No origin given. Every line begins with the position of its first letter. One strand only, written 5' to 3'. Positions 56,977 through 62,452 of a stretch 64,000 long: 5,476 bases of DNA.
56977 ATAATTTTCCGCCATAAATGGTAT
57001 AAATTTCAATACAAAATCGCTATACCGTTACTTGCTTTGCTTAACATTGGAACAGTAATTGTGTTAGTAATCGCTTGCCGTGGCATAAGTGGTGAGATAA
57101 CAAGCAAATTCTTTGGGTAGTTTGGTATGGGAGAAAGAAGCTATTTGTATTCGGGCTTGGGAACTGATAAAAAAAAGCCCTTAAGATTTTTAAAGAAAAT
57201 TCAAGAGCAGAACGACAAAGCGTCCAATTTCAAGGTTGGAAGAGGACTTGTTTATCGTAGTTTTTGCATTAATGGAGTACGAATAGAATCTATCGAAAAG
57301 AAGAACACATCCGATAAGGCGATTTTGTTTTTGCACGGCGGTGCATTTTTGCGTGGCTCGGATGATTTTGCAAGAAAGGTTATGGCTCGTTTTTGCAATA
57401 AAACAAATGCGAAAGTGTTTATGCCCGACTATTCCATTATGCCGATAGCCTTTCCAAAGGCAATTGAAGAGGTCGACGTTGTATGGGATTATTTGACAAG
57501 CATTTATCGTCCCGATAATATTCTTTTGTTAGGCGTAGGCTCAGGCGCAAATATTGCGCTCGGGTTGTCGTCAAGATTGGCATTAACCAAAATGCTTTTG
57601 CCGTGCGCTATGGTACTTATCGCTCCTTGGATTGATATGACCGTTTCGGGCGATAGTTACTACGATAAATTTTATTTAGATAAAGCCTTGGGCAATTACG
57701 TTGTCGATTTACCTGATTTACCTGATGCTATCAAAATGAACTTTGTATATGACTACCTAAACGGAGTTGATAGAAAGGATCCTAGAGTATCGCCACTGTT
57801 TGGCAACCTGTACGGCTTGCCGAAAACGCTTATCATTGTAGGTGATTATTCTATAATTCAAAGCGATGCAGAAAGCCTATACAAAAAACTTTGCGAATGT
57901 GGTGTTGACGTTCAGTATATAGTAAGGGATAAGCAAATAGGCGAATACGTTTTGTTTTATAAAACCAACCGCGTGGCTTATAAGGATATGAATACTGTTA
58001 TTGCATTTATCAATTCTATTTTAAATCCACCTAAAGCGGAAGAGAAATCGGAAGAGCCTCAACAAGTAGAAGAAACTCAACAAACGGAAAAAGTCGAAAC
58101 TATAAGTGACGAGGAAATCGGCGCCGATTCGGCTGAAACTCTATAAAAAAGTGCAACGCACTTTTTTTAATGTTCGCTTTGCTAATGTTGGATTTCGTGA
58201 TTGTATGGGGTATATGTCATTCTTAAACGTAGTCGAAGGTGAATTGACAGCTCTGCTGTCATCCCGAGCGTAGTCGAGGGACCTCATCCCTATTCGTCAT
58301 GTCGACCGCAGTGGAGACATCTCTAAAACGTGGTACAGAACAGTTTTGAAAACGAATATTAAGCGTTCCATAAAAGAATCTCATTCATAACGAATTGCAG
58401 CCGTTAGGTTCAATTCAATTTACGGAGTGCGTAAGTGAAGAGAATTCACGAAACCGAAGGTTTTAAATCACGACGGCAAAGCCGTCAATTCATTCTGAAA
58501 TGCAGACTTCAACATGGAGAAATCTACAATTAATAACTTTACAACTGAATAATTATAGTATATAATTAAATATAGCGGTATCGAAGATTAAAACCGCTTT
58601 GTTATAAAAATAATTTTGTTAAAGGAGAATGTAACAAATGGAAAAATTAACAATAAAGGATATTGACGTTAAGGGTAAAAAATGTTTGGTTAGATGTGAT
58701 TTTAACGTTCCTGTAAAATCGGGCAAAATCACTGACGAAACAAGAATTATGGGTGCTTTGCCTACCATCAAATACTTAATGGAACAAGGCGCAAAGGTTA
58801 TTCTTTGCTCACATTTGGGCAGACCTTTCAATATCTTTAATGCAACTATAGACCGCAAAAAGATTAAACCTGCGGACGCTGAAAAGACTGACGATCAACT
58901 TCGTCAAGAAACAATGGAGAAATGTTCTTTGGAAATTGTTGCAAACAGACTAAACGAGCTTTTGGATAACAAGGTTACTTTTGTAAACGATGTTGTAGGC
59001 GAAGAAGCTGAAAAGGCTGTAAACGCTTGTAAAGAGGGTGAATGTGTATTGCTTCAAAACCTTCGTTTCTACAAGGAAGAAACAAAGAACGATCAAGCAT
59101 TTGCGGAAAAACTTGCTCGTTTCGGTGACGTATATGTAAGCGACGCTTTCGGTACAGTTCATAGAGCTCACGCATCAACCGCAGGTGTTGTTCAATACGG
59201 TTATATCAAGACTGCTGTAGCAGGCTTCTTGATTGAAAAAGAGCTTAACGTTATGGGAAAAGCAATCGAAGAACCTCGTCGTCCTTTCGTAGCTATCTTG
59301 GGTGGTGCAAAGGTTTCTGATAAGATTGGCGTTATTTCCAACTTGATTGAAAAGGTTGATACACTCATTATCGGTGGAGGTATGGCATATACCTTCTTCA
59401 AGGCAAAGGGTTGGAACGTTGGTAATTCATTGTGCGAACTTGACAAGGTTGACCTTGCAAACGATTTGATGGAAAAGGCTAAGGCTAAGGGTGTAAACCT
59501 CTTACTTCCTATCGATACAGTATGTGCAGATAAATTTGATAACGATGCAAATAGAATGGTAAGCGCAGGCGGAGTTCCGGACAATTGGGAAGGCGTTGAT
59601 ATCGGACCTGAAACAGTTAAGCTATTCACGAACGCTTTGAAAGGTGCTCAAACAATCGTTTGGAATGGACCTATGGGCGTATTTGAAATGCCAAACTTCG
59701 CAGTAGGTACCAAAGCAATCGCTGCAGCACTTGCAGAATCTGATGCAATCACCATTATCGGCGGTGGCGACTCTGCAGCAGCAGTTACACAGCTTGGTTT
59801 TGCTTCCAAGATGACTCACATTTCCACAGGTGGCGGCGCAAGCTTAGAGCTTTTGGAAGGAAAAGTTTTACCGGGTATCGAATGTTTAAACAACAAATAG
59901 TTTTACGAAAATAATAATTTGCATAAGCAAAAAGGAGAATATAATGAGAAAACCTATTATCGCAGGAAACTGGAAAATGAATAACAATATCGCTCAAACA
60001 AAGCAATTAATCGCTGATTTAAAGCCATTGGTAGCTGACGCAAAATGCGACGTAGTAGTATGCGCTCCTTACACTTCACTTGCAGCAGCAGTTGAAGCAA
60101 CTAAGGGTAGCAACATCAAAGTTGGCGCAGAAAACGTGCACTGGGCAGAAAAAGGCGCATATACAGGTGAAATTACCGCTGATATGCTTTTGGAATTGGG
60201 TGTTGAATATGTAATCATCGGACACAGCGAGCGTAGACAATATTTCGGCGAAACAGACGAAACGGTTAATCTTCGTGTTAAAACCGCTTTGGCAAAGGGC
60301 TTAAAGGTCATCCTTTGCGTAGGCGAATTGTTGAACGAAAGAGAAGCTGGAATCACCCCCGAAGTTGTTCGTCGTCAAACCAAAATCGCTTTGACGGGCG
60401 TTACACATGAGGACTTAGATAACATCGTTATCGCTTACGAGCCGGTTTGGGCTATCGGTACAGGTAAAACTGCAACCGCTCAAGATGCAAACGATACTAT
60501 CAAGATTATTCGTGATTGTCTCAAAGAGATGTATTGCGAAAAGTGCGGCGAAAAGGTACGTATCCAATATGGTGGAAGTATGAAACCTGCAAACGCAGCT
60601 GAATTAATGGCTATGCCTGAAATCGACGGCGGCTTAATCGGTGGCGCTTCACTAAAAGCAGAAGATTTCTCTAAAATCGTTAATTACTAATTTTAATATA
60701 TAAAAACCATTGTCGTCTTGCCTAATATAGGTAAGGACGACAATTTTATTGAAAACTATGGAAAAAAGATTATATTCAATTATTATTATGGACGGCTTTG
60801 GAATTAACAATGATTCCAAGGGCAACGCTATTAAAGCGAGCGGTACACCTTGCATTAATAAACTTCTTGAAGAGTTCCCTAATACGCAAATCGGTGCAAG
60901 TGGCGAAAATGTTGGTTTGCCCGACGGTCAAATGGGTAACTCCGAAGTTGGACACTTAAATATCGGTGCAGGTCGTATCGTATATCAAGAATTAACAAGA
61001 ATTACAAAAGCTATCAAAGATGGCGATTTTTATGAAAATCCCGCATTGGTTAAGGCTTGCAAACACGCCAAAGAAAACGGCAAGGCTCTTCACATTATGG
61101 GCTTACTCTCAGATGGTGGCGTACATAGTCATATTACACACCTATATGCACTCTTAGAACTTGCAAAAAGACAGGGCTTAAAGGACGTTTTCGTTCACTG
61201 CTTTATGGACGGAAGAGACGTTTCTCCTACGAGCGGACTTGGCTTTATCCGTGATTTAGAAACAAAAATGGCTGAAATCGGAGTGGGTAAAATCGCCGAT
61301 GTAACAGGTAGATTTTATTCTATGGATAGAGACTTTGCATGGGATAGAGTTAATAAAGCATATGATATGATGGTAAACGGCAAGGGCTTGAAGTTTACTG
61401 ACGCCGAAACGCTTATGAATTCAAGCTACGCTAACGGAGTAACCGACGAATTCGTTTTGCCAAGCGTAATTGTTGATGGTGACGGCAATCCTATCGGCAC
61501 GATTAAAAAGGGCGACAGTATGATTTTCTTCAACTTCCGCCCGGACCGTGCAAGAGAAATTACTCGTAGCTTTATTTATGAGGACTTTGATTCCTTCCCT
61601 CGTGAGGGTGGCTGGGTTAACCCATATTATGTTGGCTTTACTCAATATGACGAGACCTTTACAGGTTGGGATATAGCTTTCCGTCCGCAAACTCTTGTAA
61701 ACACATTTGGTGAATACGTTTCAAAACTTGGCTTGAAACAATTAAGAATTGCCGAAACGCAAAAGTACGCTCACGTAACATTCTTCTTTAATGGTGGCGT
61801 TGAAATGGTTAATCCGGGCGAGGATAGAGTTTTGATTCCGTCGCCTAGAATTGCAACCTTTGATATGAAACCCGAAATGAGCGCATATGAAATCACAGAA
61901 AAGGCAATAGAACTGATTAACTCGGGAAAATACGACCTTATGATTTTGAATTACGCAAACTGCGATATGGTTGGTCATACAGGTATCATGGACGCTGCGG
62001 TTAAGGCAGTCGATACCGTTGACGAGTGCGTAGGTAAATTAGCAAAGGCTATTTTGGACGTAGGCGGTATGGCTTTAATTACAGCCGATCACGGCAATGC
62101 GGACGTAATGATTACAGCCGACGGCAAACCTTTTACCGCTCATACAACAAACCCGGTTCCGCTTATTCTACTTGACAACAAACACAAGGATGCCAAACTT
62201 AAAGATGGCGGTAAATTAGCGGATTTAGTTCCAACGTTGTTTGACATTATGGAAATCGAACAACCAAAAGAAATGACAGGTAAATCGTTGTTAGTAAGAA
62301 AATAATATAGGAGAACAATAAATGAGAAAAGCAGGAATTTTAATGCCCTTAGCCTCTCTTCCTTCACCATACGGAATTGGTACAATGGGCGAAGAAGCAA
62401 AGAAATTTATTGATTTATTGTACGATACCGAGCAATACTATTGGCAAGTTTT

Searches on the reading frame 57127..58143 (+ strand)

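Call 69: search_protein_families(library=pfam, proteins=[window:57127-58143:+], max_evalue=0.0001)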
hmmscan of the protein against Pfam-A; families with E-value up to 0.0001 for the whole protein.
window:57127-58143:+ (339 aa): 2 families
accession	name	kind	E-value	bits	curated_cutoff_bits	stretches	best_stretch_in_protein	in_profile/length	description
PF07859.19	Abhydrolase_3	-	2.5e-29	103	25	1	66-271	1-205/210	alpha/beta hydrolase fold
PF10340.15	Say1_Mug180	-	1.5e-12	47.5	21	1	57-175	116-241/374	Steryl acetyl hydrolase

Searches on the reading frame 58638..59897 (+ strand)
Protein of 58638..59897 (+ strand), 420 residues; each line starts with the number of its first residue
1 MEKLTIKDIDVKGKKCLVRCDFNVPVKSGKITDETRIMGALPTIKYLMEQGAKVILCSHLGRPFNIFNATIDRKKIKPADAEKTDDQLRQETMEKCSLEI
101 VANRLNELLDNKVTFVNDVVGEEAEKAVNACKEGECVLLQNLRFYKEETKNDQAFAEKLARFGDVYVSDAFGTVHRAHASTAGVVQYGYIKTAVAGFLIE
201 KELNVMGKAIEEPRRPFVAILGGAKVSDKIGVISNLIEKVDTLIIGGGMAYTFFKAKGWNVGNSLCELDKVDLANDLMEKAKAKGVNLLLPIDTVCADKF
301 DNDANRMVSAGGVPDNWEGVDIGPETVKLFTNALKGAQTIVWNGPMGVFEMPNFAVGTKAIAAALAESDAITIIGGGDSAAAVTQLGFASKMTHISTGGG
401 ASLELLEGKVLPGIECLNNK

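Call 69: search_protein_families(library=pfam, proteins=[window:58638-59897:+], max_evalue=0.0001)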
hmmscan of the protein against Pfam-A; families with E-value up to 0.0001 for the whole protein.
window:58638-59897:+ (420 aa): 1 family
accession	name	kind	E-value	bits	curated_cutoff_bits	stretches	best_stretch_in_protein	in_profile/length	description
PF00162.24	PGK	-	6.2e-161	536.1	27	1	6-409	1-379/379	Phosphoglycerate kinase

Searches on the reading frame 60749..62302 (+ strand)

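Call 69: search_protein_families(library=pfam, proteins=[window:60749-62302:+], max_evalue=0.0001)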
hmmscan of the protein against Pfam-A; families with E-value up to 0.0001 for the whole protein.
window:60749-62302:+ (518 aa): 2 families
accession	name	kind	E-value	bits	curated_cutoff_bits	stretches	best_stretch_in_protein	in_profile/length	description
PF06415.18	iPGM_N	-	2.7e-87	292.2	27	1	85-302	1-217/217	BPG-independent PGAM N-terminus (iPGM_N)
PF01676.23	Metalloenzyme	-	4.4e-81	272.5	24.3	1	10-504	4-251/252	Metalloenzyme superfamily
